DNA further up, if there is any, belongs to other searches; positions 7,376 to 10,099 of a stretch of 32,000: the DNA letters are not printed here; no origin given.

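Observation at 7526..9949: Cytoplasmic HdrD/GlpC-type disulfide-reductase module fused to tandem DedA/TVP38 membrane domains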

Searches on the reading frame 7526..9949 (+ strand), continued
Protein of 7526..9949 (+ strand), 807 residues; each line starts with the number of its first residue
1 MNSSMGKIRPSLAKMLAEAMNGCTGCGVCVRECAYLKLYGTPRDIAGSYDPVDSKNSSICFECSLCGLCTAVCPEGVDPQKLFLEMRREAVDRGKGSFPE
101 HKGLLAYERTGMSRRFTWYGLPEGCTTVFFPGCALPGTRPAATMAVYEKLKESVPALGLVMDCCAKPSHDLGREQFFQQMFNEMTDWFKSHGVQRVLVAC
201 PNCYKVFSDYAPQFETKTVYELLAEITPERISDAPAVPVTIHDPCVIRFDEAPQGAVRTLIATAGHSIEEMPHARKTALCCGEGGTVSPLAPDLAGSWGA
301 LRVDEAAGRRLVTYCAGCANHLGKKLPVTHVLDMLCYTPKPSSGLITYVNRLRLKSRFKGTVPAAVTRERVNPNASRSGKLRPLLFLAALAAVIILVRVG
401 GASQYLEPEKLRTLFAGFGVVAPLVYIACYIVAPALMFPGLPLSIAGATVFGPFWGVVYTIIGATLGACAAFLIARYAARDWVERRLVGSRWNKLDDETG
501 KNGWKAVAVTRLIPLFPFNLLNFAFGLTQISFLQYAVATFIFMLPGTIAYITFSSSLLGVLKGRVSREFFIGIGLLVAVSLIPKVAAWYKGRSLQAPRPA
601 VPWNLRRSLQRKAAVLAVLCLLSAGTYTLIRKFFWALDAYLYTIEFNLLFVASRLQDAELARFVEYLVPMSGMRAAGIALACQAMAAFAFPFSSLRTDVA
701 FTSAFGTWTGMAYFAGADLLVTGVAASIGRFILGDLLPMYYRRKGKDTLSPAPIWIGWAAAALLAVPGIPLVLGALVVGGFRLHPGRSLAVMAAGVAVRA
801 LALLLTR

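Call 20: find_encoding_contigs(protein=P0092, flank=8000, max_places=2)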
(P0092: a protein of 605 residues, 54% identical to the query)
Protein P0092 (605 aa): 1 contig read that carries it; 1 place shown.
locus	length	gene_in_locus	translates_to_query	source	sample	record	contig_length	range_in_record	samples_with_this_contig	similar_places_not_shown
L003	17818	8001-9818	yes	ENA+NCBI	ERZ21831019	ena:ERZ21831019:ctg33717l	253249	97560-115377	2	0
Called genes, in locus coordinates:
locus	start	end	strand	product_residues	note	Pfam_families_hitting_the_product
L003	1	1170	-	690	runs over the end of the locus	PF13570:Beta-prop_ACSF4, PF13360:PQQ_2, PF13570:Beta-prop_ACSF4, PF13360:PQQ_2, PF18998:Flg_new_2, PF15780:ASH, PF22544:HYDIN_VesB_CFA65-like_Ig, PF22073:Cep192_D4, +5 more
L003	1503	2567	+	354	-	PF00044:Gp_dh_N, PF02800:Gp_dh_C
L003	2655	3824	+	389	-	PF14361:RsbRD_N, PF00989:PAS, PF13188:PAS_8 (weak), PF08448:PAS_4, PF13426:PAS_9, PF08447:PAS_3 (weak)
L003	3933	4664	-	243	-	PF13189:Cytidylate_kin2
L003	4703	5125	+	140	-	-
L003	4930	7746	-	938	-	PF03699:UPF0182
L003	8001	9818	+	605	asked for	PF13183:Fer4_8, PF13534:Fer4_17, PF02754:CCG (weak), PF09335:VTT_dom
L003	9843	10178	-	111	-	PF01906:YbjQ_1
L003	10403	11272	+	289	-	PF00226:DnaJ, PF01556:DnaJ_C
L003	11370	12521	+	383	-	PF07885:Ion_trans_2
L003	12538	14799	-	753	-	PF19312:NtrY_N (weak), PF00672:HAMP, PF00989:PAS, PF13426:PAS_9 (weak), PF00512:HisKA, PF02518:HATPase_c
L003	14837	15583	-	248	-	PF02578:Cu-oxidase_4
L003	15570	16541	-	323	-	PF01479:S4, PF00849:PseudoU_synth_2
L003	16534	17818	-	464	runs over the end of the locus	PF12390:Se-cys_synth_N, PF03841:SelA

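Call 21: find_encoding_contigs(protein=P0054, flank=8000, max_places=2)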
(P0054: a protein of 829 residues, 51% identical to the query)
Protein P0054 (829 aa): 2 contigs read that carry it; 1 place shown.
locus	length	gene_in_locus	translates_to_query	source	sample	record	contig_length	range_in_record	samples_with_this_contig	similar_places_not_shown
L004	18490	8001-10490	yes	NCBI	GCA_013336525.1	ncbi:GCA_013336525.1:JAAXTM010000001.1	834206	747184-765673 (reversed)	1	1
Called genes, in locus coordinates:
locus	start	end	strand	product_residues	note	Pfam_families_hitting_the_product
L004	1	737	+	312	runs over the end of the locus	PF03966:Trm112p (faint), PF08241:Methyltransf_11 (weak), PF13649:Methyltransf_25 (faint), PF13847:Methyltransf_31 (faint)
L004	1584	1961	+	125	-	PF01909:NTP_transf_2 (weak), PF18765:Polbeta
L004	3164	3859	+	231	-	-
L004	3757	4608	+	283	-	-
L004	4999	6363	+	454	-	-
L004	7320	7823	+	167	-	PF03243:MerB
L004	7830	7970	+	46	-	-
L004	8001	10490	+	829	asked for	PF13183:Fer4_8, PF13534:Fer4_17, PF02754:CCG (weak), PF09335:VTT_dom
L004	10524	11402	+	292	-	PF27149:YdjY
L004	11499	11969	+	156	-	PF24732:ParE_like (faint)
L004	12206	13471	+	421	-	PF19676:DUF6178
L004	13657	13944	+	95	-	-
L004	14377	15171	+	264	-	PF00582:Usp (weak)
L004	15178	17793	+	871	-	PF00690:Cation_ATPase_N, PF00122:E1-E2_ATPase, PF00702:Hydrolase, PF13246:Cation_ATPase, PF08282:Hydrolase_3 (faint), PF00689:Cation_ATPase_C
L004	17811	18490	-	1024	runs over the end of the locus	PF00873:ACR_tran, PF03176:MMPL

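Call 22: find_encoding_contigs(protein=P0117, flank=8000, max_places=2)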
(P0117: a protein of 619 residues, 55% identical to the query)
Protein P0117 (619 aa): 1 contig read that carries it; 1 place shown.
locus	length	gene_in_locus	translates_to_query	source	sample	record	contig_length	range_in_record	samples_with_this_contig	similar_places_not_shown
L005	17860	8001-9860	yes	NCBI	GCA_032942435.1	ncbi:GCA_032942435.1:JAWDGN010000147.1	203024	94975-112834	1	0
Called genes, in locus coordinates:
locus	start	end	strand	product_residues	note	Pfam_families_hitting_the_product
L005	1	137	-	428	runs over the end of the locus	-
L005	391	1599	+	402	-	-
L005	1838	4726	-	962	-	PF00989:PAS, PF08448:PAS_4, PF13426:PAS_9, PF00989:PAS, PF08447:PAS_3, PF08448:PAS_4, PF13426:PAS_9, PF08447:PAS_3, +7 more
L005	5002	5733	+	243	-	PF01209:Ubie_methyltran, PF13649:Methyltransf_25, PF13847:Methyltransf_31, PF08241:Methyltransf_11, PF08242:Methyltransf_12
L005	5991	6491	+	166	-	PF07291:MauE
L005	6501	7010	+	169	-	PF00581:Rhodanese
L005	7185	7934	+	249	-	PF27149:YdjY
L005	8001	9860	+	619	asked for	PF13183:Fer4_8 (weak), PF13534:Fer4_17 (weak), PF02754:CCG (faint), PF09335:VTT_dom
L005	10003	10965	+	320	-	PF04055:Radical_SAM, PF12345:DUF3641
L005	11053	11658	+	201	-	PF01206:TusA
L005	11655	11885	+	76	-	PF11823:Se_S_carrier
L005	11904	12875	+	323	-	PF00126:HTH_1, PF03466:LysR_substrate, PF12727:PBP_like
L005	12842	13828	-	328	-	PF01926:MMR_HSR1, PF02421:FeoB_N, PF02824:TGS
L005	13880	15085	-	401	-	-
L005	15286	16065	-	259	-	PF13484:Fer4_16 (faint), PF00037:Fer4 (weak), PF13237:Fer4_10 (weak), PF14697:Fer4_21 (faint), PF12838:Fer4_7 (faint), PF13187:Fer4_9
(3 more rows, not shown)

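Call 31: find_related_loci(query=A1, collection=genome_contigs, flank=8000)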
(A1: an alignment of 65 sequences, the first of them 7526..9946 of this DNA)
Query A1 (807 aa) in genome_contigs; peptide patterns used: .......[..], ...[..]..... (x = any residue, [..] = any of these).
600 stretches matched a pattern (row limit reached: there are more); 564 encode a relative of the query (tblastn E <= 1e-3); the best 80 are kept; 80 distinct loci.
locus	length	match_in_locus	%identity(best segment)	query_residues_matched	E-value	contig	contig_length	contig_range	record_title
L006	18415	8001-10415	68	3-807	0e+0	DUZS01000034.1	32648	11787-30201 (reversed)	MAG TPA_asm: Desulfuromonadales bacterium isolate MAG_21600_9_004 Ga0194059_1000166, whole genome shotgun sequence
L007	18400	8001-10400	70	1-801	0e+0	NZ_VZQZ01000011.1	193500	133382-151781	Oryzomonas japonica strain Red96 contig11, whole genome shotgun sequence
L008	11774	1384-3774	66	2-801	0e+0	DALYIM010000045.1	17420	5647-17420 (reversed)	MAG TPA_asm: Desulfuromonadaceae bacterium isolate CTOTU46591 NODE_115_length_17420_cov_8.605989, whole genome shotgun s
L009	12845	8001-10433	49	8-805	0e+0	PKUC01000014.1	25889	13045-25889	MAG: Desulfuromonas sp. isolate BM508 sc_1074, whole genome shotgun sequence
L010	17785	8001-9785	53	6-592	0e+0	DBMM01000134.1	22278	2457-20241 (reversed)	MAG TPA_asm: Geobacter sp. UBA698 UBA698_contig_3726, whole genome shotgun sequence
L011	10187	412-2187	53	2-592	0e+0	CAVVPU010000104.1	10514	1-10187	MAG: uncultured delta proteobacterium isolate MFD02138.bin.2.7 genome assembly, contig: contig_138691, whole genome shot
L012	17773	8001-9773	53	11-592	0e+0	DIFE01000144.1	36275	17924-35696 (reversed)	MAG TPA_asm: Deltaproteobacteria bacterium UBA5756 UBA5756_contig_30532, whole genome shotgun sequence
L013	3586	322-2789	53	10-807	0e+0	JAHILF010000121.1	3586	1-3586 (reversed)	MAG: Proteobacteria bacterium isolate KR13_N2.mb.116 KR13_N2.mb.116_k141_272167, whole genome shotgun sequence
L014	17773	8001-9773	53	11-592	0e+0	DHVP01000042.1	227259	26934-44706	MAG TPA_asm: Deltaproteobacteria bacterium UBA5205 UBA5205_contig_7486, whole genome shotgun sequence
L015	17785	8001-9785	52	7-593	0e+0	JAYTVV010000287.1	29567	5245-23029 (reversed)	MAG: Geobacteraceae bacterium isolate GFS_5743 GFS_5743_286, whole genome shotgun sequence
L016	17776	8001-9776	53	7-592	0e+0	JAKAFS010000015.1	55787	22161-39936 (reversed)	MAG: Deltaproteobacteria bacterium isolate WY2.bin112 NODE_720_length_55787_cov_1.649317, whole genome shotgun sequence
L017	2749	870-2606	53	23-593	0e+0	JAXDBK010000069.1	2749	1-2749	MAG: Syntrophorhabdus sp. isolate POMEDNA-B16 Raw2_k127_651738, whole genome shotgun sequence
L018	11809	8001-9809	52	1-594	0e+0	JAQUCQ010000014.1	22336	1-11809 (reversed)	MAG: Desulfuromonadaceae bacterium isolate STCSWMC_134 NODE_5591_length_22336_cov_3.184430_ST_CSWMC, whole genome shotgu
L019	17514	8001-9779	52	11-593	0e+0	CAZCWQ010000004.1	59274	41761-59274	MAG TPA_asm: uncultured Desulfobacterales bacterium isolate SRP323688_co1_279 genome assembly, contig: NODE_994_length_5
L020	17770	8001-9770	53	12-593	0e+0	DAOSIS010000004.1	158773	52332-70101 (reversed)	MAG TPA_asm: Syntrophales bacterium isolate AMR_MDS_1695 NODE_76_length_158773_cov_8.932232, whole genome shotgun sequen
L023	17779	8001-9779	53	7-592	0e+0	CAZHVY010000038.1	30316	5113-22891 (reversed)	MAG TPA_asm: uncultured Geobacter sp. isolate binchicken_co20_405 genome assembly, contig: NODE_3232_length_30316_cov_42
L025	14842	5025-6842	49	8-604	0e+0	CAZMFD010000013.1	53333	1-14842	MAG TPA_asm: uncultured Geobacteraceae bacterium isolate binchicken_co13_453 genome assembly, contig: NODE_542_length_53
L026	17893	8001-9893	49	4-591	0e+0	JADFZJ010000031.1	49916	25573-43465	MAG: Desulfamplus sp. isolate nHGRbin17 nHGR_bin17_NODE_31_length_49916_cov_6.143385, whole genome shotgun sequence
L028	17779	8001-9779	52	11-593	0e+0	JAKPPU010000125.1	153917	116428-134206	MAG: Deltaproteobacteria bacterium isolate JPNA_maxbin.145 k141_1664656, whole genome shotgun sequence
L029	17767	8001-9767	49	12-593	0e+0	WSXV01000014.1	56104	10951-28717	MAG: Desulfobulbaceae bacterium isolate X3_MetaBAT.10 scaffold_401, whole genome shotgun sequence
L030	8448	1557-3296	53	12-583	0e+0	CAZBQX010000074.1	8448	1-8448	MAG TPA_asm: uncultured Syntrophales bacterium isolate binchicken_co20_406 genome assembly, contig: NODE_15066_length_84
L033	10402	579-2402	48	9-592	0e+0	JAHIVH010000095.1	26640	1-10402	MAG: Proteobacteria bacterium isolate MM_PC_MetaG.mb.70 MM_PC_MetaG.mb.70_k141_1458503, whole genome shotgun sequence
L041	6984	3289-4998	47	14-571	3e-168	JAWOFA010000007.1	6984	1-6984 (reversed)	MAG: Desulfuromonadaceae bacterium isolate BLK6-1.bin.152 k191_1169649, whole genome shotgun sequence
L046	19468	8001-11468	41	23-585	7e-143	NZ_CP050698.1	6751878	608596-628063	Desulfosediminicola flagellatus strain IMCC35005 chromosome, complete genome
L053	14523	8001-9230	46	2-396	4e-118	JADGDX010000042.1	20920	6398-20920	MAG: Desulfuromusa sp. isolate BB21 NODE_42_length_20920_cov_7.854004, whole genome shotgun sequence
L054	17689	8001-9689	53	14-566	0e+0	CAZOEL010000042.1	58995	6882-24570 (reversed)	MAG TPA_asm: uncultured Syntrophobacteraceae bacterium isolate binchicken_co269_257 genome assembly, contig: NODE_453_le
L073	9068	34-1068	48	18-356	2e-97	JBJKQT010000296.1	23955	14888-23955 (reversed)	MAG: Desulfocapsaceae bacterium isolate Bin_41 S1Ck127_3261273_flag_0_multi_21.4078_len_23955, whole genome shotgun sequ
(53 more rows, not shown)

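Call 35: search_protein_families(library=pfam, proteins=[L046:8761-9597:+, L002:9763-10557:+, L053:9245-9766:+, L025:3916-4845:-, L033:2522-3367:+, L028:5502-6341:+, L054:16944-17669:-, L029:4537-5994:+, L026:12331-13110:-, L073:1831-2235:+], max_evalue=0.01)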
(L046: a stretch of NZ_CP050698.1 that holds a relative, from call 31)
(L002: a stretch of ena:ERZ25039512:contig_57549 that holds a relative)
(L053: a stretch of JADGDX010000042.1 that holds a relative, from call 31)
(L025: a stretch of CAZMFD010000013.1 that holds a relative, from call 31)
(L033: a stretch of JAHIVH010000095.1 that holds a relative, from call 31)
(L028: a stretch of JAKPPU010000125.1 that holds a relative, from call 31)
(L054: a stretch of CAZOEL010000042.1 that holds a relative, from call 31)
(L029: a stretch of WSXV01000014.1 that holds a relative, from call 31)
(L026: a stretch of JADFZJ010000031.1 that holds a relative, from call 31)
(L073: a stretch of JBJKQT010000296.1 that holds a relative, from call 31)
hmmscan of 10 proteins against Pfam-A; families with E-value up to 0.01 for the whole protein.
L046:8761-9597:+ (278 aa): 1 family
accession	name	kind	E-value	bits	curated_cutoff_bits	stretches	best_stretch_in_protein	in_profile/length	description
PF00581.25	Rhodanese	-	1.6e-21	77.1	22.2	2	53-168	1-100/102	Rhodanese-like domain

L002:9763-10557:+ (264 aa): 0 families

L053:9245-9766:+ (173 aa): 2 families
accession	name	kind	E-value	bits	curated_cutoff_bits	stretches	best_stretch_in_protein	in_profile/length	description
PF07291.16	MauE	-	1.2e-25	90.7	27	1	18-146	2-126/128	Methylamine utilisation protein MauE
PF07681.17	DoxX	-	0.0008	20.4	23.6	1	23-100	4-77/85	DoxX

L025:3916-4845:- (309 aa): 4 families
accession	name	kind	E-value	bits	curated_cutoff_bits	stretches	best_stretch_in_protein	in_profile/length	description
PF03466.25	LysR_substrate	-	1.2e-42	146.1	28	1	98-304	5-208/209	LysR substrate binding domain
PF00126.33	HTH_1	-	1.1e-19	70.6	26.6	1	11-69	1-59/60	Bacterial regulatory helix-turn-helix protein, lysR family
PF12727.12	PBP_like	-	0.00063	19.4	27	1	168-248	66-146/193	PBP superfamily domain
PF01022.26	HTH_5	-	0.0094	16.3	22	0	32-49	24-41/47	Bacterial regulatory protein, arsR family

L033:2522-3367:+ (281 aa): 0 families

L028:5502-6341:+ (279 aa): 5 families
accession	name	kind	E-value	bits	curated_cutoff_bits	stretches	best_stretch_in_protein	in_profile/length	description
PF00005.33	ABC_tran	-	6.4e-32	111.5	25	1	35-195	1-136/137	ABC transporter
PF12399.14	BCA_ABC_TP_C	-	2.3e-11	43.5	25.5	1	245-270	1-26/27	Branched-chain amino acid ATP-binding cassette transporter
PF13304.12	AAA_21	-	1.1e-08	35.9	27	1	165-223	235-295/304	AAA domain, putative AbiEii toxin, Type IV TA system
PF13401.12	AAA_22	-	0.0057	17.4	27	0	46-224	6-121/130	AAA domain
PF13604.12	AAA_30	-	0.0061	16.7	27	0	47-77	20-50/191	AAA domain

L054:16944-17669:- (241 aa): 1 family
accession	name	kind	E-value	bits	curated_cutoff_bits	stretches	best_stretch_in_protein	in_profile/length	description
PF00535.33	Glycos_transf_2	-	1.3e-12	48.5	23.3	1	9-122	2-121/168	Glycosyl transferase family 2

L029:4537-5994:+ (485 aa): 0 families

L026:12331-13110:- (259 aa): 2 families
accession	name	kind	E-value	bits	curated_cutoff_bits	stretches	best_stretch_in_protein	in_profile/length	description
PF09837.15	DUF2064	-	1.6e-32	112.3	25.8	1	103-194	31-120/120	Uncharacterized protein conserved in bacteria (DUF2064)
PF01983.22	CofC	-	1e-05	25.3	22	0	123-178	78-134/217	Guanylyl transferase CofC like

L073:1831-2235:+ (134 aa): 0 families

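Call 36: predict_structure(alignment_id=A1)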
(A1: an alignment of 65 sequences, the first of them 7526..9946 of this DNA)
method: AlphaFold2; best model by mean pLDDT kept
length: 807 residues; sequences in the alignment: 65
mean_pLDDT: 85.8   pTM: 0.67
mean pLDDT of the five models: 85.8, 85.4, 84.9, 83.4, 82.2
residues with pLDDT >= 90: 416; 70-90: 293; 50-70: 85; < 50: 13
segments of 3 or more residues with pLDDT < 50: 1-4, 376-378, 515-517
pLDDT, mean of each block of 10 residues (from residue 1): 59 93 91 89 91 82 91 93 94 84 89 95 98 94 96 96 95 94 97 98 97 98 79 69 94 95 90 91 78 85 89 93 91 89 91 97 94 54 74 69 58 76 85 70 71 80 84 83 69 71 77 56 75 85 78 69 69 75 70 55 85 89 88 87 92 96 97 95 96 94 96 97 96 93 88 95 95 95 95 97 90
secondary structure, 60 per line:
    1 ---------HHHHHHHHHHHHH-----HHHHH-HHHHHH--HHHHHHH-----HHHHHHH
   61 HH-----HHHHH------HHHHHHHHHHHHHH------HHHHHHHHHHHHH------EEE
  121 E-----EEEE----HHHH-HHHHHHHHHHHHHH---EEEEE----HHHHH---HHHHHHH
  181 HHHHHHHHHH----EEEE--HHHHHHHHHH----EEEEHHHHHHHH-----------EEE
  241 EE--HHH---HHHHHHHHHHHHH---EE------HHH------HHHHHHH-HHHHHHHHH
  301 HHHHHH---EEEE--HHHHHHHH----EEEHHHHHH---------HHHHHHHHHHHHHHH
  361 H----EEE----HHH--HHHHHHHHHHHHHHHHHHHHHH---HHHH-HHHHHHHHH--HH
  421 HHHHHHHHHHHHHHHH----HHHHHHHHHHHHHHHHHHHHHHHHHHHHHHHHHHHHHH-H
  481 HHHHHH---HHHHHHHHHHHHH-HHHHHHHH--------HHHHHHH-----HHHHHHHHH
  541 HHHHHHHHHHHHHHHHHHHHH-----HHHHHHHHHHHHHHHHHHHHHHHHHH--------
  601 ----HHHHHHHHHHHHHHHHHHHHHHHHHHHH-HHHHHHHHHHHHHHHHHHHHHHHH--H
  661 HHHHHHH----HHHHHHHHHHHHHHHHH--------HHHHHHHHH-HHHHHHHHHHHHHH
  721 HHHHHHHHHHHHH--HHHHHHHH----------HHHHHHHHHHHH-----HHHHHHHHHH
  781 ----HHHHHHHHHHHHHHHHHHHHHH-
elements in order (helices of 4 or more, strands of 3 or more residues): H10-22 H28-32 H34-39 H42-48 H54-62 H68-72 H79-92 H99-111 E118-121 E127-130 H135-138 H140-153 E157-161 H166-170 H174-190 E195-198 H201-210 E215-218 H219-226 E238-242 H251-263 H284-290 H292-306 E310-313 H316-323 E328-330 H331-336 H346-361 E366-368 H378-399 H403-406 H408-416 H419-436 H441-478 H480-486 H490-502 H504-511 H520-526 H532-561 H567-592 H605-632 H634-657 H660-667 H672-688 H697-705 H707-733 H736-743 H754-765 H771-780 H785-806
